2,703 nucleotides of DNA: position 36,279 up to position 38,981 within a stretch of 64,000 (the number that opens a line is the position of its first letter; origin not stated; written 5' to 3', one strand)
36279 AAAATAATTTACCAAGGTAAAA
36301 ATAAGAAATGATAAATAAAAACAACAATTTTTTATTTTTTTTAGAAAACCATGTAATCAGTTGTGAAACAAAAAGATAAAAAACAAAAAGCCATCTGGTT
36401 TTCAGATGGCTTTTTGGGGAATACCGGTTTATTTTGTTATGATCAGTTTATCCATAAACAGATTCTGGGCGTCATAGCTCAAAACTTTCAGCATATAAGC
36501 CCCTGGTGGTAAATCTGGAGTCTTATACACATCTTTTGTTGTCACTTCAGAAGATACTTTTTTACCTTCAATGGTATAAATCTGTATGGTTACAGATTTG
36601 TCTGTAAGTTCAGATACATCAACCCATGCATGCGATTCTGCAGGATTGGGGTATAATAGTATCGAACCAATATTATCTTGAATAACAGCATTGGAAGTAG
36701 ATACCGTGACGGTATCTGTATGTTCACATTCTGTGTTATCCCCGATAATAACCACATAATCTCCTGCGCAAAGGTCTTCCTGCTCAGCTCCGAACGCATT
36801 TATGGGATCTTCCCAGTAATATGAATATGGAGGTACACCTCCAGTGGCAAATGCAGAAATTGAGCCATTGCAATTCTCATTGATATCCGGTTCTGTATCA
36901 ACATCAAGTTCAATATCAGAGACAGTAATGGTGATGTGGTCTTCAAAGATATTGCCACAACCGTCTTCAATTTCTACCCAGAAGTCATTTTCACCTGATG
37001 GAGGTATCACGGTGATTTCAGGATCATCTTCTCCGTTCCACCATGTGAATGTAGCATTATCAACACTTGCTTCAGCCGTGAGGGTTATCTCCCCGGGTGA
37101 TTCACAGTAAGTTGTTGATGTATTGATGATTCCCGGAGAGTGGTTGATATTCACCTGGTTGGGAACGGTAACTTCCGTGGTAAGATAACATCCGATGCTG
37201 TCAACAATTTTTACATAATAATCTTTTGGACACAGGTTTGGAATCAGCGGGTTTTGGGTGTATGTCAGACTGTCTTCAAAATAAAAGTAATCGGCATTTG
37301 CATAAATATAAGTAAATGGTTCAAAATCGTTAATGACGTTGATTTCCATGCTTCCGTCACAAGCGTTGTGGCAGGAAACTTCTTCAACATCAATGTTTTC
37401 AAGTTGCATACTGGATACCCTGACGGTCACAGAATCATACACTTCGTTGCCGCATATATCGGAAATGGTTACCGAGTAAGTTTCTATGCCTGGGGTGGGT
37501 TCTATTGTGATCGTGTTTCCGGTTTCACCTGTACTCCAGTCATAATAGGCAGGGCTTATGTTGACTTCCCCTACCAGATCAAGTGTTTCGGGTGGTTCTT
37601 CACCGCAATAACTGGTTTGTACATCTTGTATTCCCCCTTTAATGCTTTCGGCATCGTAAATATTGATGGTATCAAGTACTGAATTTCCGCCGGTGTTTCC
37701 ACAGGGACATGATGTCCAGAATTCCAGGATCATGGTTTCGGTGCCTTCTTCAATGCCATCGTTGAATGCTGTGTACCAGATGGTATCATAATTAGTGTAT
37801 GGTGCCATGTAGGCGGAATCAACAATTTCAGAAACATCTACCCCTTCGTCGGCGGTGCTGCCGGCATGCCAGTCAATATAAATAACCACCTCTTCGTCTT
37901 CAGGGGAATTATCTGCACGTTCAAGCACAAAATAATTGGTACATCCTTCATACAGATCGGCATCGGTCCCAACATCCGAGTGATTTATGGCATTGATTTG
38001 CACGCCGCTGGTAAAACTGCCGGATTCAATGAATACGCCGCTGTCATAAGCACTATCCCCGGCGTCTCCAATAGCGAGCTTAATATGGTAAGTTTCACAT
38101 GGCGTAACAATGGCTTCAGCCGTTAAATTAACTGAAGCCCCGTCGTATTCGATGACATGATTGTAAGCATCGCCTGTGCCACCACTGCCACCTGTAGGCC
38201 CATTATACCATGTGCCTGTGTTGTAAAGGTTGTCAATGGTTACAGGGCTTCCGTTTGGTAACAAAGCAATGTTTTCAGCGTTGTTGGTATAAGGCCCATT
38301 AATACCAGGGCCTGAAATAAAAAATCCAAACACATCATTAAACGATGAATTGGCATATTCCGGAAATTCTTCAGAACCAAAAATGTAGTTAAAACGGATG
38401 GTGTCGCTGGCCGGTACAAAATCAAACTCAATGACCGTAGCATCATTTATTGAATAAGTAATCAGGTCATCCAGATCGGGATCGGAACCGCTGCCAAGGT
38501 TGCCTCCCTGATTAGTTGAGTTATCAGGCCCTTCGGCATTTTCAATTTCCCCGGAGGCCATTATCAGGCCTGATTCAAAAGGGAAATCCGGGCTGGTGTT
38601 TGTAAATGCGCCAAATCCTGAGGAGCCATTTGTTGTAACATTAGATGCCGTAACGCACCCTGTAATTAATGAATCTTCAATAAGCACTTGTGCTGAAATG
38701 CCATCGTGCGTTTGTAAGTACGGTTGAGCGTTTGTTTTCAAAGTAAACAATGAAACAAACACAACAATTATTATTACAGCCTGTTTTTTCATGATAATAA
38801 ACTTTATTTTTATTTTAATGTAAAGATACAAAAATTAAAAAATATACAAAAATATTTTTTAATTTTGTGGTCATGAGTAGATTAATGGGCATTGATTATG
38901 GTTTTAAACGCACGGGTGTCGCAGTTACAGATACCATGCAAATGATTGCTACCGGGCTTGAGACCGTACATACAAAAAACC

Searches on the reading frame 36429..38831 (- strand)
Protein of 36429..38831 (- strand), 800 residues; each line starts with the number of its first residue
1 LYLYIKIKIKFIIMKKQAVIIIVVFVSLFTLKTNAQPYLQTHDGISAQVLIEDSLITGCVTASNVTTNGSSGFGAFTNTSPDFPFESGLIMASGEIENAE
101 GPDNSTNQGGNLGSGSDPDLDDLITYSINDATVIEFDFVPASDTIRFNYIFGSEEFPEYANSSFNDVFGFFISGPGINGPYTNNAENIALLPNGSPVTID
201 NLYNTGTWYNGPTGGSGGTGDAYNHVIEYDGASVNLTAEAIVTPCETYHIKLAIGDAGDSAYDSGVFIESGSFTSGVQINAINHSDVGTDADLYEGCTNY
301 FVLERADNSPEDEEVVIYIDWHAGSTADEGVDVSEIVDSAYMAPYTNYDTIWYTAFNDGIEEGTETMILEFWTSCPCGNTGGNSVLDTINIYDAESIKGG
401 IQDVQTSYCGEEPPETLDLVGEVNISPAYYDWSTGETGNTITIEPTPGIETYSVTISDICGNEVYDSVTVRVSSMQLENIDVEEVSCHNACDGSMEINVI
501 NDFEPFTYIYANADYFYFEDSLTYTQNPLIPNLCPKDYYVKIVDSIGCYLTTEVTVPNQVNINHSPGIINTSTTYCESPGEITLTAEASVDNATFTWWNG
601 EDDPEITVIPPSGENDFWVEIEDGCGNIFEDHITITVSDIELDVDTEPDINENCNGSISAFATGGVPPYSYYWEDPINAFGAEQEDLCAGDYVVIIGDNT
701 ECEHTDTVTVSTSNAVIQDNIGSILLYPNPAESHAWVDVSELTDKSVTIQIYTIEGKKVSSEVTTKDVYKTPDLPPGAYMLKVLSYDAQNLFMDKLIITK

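Call 61: search_protein_families(library=pfam, proteins=[window:36429-38831:-], max_evalue=0.00001)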
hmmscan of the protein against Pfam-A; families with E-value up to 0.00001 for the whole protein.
window:36429-38831:- (800 aa): 2 families
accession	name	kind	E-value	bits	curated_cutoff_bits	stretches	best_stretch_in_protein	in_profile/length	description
PF18962.6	Por_Secre_tail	-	3e-10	40.7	27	1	726-798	1-75/75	Secretion system C-terminal sorting domain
PF13573.12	SprB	-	5.7e-06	26.3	28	1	653-675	12-34/37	SprB repeat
